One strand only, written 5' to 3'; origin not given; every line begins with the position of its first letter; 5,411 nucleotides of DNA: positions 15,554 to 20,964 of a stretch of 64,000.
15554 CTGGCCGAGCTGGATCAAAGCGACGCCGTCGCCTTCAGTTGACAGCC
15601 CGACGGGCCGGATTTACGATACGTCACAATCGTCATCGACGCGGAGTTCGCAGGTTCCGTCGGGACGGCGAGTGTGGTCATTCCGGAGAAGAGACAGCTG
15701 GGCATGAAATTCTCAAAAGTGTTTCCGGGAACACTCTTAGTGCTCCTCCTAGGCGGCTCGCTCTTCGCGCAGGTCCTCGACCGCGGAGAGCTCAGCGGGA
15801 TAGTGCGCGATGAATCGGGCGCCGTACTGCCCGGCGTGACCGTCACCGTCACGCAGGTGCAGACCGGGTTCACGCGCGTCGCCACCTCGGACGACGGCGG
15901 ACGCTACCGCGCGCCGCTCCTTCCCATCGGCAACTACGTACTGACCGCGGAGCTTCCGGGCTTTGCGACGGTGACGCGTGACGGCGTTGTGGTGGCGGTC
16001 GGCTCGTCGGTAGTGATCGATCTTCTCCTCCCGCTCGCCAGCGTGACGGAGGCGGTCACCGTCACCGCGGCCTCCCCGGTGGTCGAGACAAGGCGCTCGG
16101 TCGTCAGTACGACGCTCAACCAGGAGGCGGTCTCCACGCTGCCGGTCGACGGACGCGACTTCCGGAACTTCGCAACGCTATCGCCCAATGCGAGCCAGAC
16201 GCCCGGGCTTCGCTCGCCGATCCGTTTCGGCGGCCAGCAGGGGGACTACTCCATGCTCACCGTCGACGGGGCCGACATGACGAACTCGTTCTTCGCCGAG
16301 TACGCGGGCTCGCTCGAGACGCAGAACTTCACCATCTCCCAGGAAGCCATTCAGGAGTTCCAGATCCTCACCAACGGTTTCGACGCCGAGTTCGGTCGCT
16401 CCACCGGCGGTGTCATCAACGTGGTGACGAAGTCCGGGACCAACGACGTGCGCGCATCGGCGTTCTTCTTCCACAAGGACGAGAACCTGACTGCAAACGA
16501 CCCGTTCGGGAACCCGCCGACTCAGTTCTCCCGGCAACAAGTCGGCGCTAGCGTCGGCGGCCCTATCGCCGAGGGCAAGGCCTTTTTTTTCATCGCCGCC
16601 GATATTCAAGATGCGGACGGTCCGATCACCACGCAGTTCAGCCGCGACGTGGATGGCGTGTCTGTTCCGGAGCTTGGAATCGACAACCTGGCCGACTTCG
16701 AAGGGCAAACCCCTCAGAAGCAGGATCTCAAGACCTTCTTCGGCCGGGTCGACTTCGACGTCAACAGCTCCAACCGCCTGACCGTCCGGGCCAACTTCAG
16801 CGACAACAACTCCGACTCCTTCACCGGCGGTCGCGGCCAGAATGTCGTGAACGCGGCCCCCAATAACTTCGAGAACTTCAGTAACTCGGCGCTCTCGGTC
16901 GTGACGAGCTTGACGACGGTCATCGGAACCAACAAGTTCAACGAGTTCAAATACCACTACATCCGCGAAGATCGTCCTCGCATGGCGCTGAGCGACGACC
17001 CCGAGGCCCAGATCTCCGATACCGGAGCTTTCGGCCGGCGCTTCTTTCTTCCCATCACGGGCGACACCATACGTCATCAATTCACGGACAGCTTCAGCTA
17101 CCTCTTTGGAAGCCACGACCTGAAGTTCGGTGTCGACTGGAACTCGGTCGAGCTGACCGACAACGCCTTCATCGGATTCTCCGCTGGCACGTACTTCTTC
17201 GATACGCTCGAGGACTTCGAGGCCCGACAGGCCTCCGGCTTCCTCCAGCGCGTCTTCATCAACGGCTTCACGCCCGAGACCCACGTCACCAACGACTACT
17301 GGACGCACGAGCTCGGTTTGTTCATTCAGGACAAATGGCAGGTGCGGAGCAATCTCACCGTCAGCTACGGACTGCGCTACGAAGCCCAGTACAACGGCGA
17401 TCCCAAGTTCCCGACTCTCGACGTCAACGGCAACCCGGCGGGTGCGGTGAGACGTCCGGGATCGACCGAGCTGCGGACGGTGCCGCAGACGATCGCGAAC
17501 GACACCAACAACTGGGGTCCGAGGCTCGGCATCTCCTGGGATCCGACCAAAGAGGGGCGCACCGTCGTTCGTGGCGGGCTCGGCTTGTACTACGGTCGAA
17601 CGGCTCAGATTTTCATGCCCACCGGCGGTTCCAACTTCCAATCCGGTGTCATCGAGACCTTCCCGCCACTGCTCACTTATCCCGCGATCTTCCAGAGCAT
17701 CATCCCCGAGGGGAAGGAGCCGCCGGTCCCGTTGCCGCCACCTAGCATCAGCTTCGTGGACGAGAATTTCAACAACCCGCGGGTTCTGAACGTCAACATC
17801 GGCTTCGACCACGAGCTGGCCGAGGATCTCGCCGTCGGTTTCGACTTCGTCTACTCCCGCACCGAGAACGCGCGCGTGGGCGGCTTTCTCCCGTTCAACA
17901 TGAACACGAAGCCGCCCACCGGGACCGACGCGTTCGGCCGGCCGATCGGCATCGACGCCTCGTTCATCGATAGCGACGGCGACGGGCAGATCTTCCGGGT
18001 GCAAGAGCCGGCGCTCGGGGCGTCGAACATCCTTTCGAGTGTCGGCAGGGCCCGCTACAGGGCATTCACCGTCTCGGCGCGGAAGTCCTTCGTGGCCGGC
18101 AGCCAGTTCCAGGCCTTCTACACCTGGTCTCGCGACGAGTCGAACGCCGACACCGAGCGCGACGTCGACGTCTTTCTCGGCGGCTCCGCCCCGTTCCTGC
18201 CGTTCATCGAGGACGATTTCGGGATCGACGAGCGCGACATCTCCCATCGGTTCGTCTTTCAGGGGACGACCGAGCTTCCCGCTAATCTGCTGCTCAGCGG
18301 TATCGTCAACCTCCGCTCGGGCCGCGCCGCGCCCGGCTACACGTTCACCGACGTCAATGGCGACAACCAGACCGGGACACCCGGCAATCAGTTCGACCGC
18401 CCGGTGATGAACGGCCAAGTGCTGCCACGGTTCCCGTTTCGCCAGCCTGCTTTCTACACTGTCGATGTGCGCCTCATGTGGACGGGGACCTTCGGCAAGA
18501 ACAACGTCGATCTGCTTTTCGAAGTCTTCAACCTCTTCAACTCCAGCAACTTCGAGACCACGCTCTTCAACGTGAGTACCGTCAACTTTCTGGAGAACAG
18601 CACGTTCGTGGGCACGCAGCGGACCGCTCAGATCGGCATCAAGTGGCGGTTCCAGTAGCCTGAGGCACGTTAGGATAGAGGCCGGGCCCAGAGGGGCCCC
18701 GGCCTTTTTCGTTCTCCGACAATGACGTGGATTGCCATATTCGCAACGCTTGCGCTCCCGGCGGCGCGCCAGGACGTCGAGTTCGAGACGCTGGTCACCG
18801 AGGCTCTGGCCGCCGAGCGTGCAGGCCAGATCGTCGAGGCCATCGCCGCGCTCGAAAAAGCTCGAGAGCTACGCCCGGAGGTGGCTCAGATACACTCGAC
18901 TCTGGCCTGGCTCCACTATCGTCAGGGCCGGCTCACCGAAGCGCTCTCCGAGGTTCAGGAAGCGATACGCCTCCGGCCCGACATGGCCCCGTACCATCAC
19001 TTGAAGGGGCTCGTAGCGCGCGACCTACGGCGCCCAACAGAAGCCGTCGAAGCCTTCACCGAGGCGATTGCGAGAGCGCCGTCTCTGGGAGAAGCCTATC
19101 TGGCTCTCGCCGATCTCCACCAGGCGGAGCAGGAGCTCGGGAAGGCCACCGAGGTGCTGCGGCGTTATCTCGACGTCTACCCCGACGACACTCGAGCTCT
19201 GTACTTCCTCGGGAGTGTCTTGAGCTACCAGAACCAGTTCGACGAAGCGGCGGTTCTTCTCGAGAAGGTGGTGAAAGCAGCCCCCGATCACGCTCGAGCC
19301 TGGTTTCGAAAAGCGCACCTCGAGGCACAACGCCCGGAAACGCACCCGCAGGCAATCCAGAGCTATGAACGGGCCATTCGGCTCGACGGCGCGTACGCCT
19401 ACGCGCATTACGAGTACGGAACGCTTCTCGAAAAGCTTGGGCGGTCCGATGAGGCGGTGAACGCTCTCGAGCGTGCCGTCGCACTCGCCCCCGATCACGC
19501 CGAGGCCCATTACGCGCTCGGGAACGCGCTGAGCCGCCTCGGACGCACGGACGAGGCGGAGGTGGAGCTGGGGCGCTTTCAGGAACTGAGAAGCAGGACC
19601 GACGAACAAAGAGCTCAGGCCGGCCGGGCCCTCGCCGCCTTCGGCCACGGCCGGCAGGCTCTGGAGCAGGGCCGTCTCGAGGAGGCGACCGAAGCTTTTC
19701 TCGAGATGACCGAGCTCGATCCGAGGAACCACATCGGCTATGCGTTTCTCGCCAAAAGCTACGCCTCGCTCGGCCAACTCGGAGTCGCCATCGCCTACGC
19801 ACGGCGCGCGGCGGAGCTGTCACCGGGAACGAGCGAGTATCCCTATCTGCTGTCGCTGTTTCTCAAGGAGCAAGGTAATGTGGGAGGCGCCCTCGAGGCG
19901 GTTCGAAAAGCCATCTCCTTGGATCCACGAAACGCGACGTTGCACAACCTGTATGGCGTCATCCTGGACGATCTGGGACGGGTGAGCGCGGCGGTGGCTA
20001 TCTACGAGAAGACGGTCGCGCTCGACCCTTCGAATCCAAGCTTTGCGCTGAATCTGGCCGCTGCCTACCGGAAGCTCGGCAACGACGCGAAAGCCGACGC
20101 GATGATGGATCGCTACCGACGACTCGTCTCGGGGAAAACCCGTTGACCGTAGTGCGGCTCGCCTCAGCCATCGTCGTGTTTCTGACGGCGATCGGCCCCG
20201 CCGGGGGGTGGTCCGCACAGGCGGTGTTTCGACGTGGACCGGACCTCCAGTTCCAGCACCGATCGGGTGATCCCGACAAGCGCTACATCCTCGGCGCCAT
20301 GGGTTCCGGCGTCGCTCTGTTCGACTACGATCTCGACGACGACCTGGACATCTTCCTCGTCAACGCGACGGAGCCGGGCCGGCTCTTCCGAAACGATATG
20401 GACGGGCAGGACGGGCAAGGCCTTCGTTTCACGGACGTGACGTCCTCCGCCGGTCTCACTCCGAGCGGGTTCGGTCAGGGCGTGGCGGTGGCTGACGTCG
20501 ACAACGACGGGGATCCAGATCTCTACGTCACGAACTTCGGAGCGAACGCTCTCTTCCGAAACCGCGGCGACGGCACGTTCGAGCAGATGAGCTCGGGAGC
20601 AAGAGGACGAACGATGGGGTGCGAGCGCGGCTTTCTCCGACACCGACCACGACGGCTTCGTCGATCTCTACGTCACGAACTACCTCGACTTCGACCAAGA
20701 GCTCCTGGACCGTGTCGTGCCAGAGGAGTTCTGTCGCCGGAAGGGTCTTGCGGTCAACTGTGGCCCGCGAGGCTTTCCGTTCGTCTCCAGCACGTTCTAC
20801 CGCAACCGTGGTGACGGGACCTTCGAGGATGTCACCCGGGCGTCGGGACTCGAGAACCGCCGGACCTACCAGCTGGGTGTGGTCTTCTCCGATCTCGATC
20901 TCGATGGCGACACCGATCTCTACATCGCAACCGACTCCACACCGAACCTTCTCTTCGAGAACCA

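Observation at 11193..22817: Extracytoplasmic nucleoside-scavenging locus: two secreted nucleoside hydrolases + permease + ribokinase, a divergent TonB-dependent receptor, and a third cytoplasmic hydrolase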

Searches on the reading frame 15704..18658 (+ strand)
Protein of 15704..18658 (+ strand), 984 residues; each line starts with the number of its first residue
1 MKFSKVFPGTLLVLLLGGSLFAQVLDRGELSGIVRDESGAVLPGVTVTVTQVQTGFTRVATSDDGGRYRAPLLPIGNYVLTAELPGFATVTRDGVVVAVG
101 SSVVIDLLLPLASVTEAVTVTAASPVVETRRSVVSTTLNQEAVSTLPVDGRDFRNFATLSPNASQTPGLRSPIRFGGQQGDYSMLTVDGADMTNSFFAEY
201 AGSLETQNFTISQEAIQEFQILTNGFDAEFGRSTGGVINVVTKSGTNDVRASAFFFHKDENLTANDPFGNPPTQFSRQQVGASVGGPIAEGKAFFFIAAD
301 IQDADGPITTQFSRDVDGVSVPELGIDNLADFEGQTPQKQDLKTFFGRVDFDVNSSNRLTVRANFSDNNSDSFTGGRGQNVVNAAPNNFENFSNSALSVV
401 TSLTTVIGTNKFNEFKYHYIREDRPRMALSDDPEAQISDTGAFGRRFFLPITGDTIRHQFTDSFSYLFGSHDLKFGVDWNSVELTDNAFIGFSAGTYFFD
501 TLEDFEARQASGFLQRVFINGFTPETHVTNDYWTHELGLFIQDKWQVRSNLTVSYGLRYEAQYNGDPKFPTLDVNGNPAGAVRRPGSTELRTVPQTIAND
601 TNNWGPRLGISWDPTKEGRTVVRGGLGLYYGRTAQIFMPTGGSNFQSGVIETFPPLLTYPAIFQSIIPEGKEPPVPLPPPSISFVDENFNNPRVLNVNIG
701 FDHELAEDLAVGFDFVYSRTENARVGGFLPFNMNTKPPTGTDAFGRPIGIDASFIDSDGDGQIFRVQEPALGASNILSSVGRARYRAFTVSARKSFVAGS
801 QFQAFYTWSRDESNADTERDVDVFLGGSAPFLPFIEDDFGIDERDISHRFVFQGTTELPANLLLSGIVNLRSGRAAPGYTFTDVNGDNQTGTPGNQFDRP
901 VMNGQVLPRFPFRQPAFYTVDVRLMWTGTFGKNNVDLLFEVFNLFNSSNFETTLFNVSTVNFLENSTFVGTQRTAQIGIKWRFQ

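Call 3: search_protein_families(library=pfam, proteins=[window:15704-18658:+])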
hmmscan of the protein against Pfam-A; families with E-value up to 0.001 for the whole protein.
window:15704-18658:+ (984 aa): 4 families
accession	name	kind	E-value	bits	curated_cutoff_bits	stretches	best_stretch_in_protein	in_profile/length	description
PF25183.1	OMP_b-brl_4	-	8.7e-75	253.1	30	2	331-860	143-679/838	Outer membrane beta barrel domain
PF13620.12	CarboxypepD_reg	-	1.2e-20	74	32.3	1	30-108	2-80/82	Carboxypeptidase regulatory-like domain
PF00593.30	TonB_dep_Rec_b-barrel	-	1.3e-05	25.7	27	1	351-944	55-436/436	TonB dependent receptor-like, beta-barrel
PF13715.12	CarbopepD_reg_2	-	0.00015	22.1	32.2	1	30-92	1-60/88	CarboxypepD_reg-like domain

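Call 4: search_protein_families(library=ncbifam, proteins=[window:15704-18658:+])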
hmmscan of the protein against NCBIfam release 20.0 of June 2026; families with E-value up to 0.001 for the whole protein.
window:15704-18658:+ (984 aa): 4 families
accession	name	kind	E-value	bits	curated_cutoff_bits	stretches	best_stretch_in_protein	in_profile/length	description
TIGR01786.1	TonB-hemlactrns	subfamily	3.1e-09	35.7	323.75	1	453-623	383-457/719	TonB-dependent hemoglobin/transferrin/lactoferrin family receptor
NF049945.1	TonB_dep_FCYXU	equivalog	2e-05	23.4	825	0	534-561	380-407/697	TonB-dependent receptor, FCYXU motif-type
TIGR01785.1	TonB-hemin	subfamily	0.00036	19.1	316.85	0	529-621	358-431/677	TonB-dependent heme/hemoglobin receptor family protein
NF041535.1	TonB_rec_PqqU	equivalog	0.00049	18.5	1200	0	206-252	93-141/676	TonB-dependent receptor PqqU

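Call 38: search_solved_structures(query=window:15704-18658:+, max_evalue=0.01)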
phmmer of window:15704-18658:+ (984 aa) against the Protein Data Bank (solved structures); distinct sequences matched with E-value up to 0.01: 0.

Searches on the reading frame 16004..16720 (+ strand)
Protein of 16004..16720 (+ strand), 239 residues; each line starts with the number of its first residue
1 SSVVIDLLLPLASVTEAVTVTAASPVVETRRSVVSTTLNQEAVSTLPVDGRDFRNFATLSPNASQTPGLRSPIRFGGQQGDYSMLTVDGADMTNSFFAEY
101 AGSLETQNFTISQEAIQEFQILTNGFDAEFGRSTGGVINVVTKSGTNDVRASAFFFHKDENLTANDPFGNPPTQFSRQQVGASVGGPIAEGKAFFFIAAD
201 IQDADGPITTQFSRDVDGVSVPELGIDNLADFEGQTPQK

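Call 42: search_protein_families(library=pfam, proteins=[window:16004-16720:+], max_evalue=10)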
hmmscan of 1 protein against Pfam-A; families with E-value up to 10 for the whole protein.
window:16004-16720:+ (239 aa): 2 families
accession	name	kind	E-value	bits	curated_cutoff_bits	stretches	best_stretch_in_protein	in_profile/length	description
PF25183.1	OMP_b-brl_4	-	3e-15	56.1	30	1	141-199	1-62/838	Outer membrane beta barrel domain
PF07715.20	Plug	-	0.0015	19.4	23.9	1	63-137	38-107/107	TonB-dependent Receptor Plug Domain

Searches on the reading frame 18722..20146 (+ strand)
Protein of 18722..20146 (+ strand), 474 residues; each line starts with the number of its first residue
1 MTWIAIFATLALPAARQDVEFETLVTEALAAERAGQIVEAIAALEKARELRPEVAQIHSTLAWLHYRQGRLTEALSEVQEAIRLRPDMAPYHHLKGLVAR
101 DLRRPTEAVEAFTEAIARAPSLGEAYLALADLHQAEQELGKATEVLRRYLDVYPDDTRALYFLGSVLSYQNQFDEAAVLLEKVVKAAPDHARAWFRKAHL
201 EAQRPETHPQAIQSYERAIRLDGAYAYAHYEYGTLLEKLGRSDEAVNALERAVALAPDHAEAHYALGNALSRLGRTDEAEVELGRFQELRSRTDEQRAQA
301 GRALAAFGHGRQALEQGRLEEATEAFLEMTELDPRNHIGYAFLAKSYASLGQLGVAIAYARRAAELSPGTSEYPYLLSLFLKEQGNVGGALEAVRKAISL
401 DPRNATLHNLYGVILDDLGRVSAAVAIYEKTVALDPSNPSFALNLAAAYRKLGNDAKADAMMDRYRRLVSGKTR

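Call 3: search_protein_families(library=pfam, proteins=[window:18722-20146:+])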
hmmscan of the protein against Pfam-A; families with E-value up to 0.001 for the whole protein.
window:18722-20146:+ (474 aa): 37 families (the best 25 are shown)
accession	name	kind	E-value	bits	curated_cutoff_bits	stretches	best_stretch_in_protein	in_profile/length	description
PF07719.23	TPR_2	-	8.1e-57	185.1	27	2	226-259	1-34/34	Tetratricopeptide repeat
PF13181.12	TPR_8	-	9.5e-51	166.1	25.7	1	227-259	2-34/34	Tetratricopeptide repeat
PF13432.12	TPR_16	-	5.5e-48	161.4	32.7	6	233-284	4-54/65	Tetratricopeptide repeat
PF14559.12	TPR_19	-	1.1e-45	154.3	25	6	240-285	5-50/68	Tetratricopeptide repeat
PF13414.12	TPR_11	-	3.5e-44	148.7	26.8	5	238-274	6-42/42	TPR repeat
PF00515.34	TPR_1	-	1.5e-43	145.3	27.8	0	226-259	1-34/34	Tetratricopeptide repeat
PF13428.12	TPR_14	-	3.4e-39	129.7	23.5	3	228-268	3-43/44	Tetratricopeptide repeat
PF13431.12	TPR_17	-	1.5e-38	128.3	24.4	3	249-280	2-33/34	Tetratricopeptide repeat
PF13424.12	TPR_12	-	7.9e-26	90.5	30.1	4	121-187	8-75/77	Tetratricopeptide repeat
PF12895.13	ANAPC3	-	1.1e-21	77.3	27.2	2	353-431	5-82/82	Anaphase-promoting complex, cyclosome, subunit 3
PF23914.1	TPR_CcmH_CycH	-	2.2e-21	76.8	42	2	95-188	56-152/158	Cytochrome c-type biogenesis protein H TPR domain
PF13174.12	TPR_6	-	1.6e-20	72.7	26.3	0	227-258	1-32/33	Tetratricopeptide repeat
PF13176.12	TPR_7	-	2e-16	59.1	27.9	0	233-258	6-31/36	Tetratricopeptide repeat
PF13371.12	TPR_9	-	5.2e-15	55.6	35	1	202-263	5-66/73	Tetratricopeptide repeat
PF07721.20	TPR_4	-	1.6e-12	47.2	27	0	260-283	1-24/26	Tetratricopeptide repeat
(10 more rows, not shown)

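Call 4: search_protein_families(library=ncbifam, proteins=[window:18722-20146:+])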
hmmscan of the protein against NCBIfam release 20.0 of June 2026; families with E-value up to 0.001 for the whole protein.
window:18722-20146:+ (474 aa): 40 families (the best 25 are shown)
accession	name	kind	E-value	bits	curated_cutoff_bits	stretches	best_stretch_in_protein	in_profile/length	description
NF040959.1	MamA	equivalog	1.5e-46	158.4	200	3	126-289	40-202/204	magnetosome protein MamA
TIGR02917.1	PEP_TPR_lipo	equivalog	2e-42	145.1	312.2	4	92-284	706-895/899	XrtA/PEP-CTERM system TPR-repeat protein PrsT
TIGR02521.1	type_IV_pilW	equivalog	8.4e-34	117.1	154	3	295-470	23-200/234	type IV pilus biogenesis/stability protein PilW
NF033762.1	social_mot_Tgl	equivalog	1.1e-23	83.8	225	4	99-284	41-228/252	social motility TPR repeat lipoprotein Tgl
NF033920.0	C39_PA2778_fam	equivalog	1.9e-21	76.7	150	1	128-222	162-254/255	PA2778 family cysteine peptidase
TIGR02552.1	LcrH_SycD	equivalog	1.6e-19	70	104.8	2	168-260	29-120/136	SycD/LcrH family type III secretion system chaperone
NF008757.0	PRK11788.1-5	equivalog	6.5e-19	68.3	363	3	241-465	50-275/388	lipopolysaccharide assembly protein LapB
TIGR03939.1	PGA_TPR_OMP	equivalog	1.2e-16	60.1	366.65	2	316-472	66-221/800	poly-beta-1,6 N-acetyl-D-glucosamine export porin PgaA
NF052415.1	T3SS_chap_SctY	equivalog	2.2e-16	60.3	70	2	155-254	4-105/106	type III secretion apparatus assembly chaperone SctY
NF047371.1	FlcA_CTERM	equivalog_domain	1.1e-15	57.1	300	1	199-299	446-543/646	periplasmic flagellar collar protein FlcA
NF033758.1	gliding_GltE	equivalog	3.3e-15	56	225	1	30-283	95-347/411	adventurous gliding motility TPR repeat lipoprotein GltE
NF047558.1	TPR_END_plus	domain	8.2e-15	54.5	32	0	228-259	1-32/56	TPR end-of-group domain-containing protein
TIGR00990.1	3a0801s09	subfamily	1.2e-14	53.9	757.25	1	44-298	321-579/615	mitochondrial import receptor subunit TOM70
NF040561.1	PrimPol_Msp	equivalog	1.5e-14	53.5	200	1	210-308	9-99/515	CRISPR-associated primase-polymerase type A1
NF008520.0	PRK11447.1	equivalog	4.5e-14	51.2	858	2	238-465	281-521/1157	cellulose synthase complex outer membrane protein BcsC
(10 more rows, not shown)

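Call 80: search_solved_structures(query=window:18722-20146:+, max_evalue=0.000001)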
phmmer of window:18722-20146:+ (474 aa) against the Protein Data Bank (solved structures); distinct sequences matched with E-value up to 0.000001: 94 (the best 60 are shown).
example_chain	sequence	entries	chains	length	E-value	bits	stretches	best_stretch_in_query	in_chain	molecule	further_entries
9qhb_A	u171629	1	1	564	5.1e-52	180.6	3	107-454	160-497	Engineered tetratricopeptide repeat protein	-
7yeh_B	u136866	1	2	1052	2.3e-30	109.2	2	32-168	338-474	UDP-N-acetylglucosamine--peptide N-acetylglucosaminyltransferase 110 kDa subunit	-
7yea_A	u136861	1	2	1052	2.3e-30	109.2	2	32-170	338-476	UDP-N-acetylglucosamine--peptide N-acetylglucosaminyltransferase 110 kDa subunit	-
7ntf_A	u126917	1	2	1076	2.5e-30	109.1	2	32-169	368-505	Isoform 1 of UDP-N-acetylglucosamine--peptide N-acetylglucosaminyltransferase 110 kDa subu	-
8bu0_A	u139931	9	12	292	3.2e-28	102.2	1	144-272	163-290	Consensus tetratricopeptide repeat protein | Crystal structure of an 8-repeat consensus TPR superhelix with Zinc. | Monomer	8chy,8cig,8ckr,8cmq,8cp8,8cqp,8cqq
9qhc_A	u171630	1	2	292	4.2e-26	95.2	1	158-451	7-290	Engineered tetratricopeptide repeat protein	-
1w3b_A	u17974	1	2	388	2.8e-25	92.5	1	316-464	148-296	UDP-N-ACETYLGLUCOSAMINE--PEPTIDE N-ACETYLGLUCOSAMINYLTRANSFERASE 110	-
6eou_A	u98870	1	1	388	8.5e-25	90.9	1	316-464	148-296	UDP-N-acetylglucosamine--peptide N-acetylglucosaminyltransferase 110 kDa subunit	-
7y4i_A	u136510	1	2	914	5.8e-18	68.4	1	210-458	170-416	Probable UDP-N-acetylglucosamine--peptide N-acetylglucosaminyltransferase SPINDLY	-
8dtf_A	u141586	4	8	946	6.6e-18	68.2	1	210-458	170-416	Probable UDP-N-acetylglucosamine--peptide N-acetylglucosaminyltransferase SPINDLY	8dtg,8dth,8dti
6b85_J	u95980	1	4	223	4.2e-17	65.5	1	105-264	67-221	TMHC4_R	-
8a3t_F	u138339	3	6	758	5.3e-17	65.2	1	144-281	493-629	Anaphase-promoting complex subunit CDC27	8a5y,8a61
7obi_A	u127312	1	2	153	1.6e-15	60.3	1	309-453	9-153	CTPR-rv4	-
8far_A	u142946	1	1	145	1.2e-14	57.5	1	129-262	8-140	I432-1-CC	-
8cus_A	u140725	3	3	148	4.2e-14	55.7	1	159-280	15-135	I432-1(NaCl) Chain A | I432-1(Imd) Chain A | I432-1-X3 Chain A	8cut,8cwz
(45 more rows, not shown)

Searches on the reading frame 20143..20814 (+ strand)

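Call 3: search_protein_families(library=pfam, proteins=[window:20143-20814:+])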
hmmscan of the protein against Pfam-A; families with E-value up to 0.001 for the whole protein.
window:20143-20814:+ (223 aa): 2 families
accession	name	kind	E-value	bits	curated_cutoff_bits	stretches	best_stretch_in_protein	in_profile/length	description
PF13517.12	FG-GAP_3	-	5.2e-17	62.6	26.9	2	61-129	1-61/61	FG-GAP-like repeat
PF01839.29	FG-GAP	-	0.00012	22.4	22.1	1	110-131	1-22/37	FG-GAP repeat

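Call 4: search_protein_families(library=ncbifam, proteins=[window:20143-20814:+])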
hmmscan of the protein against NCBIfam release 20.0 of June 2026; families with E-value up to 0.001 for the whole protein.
window:20143-20814:+ (223 aa): 0 families
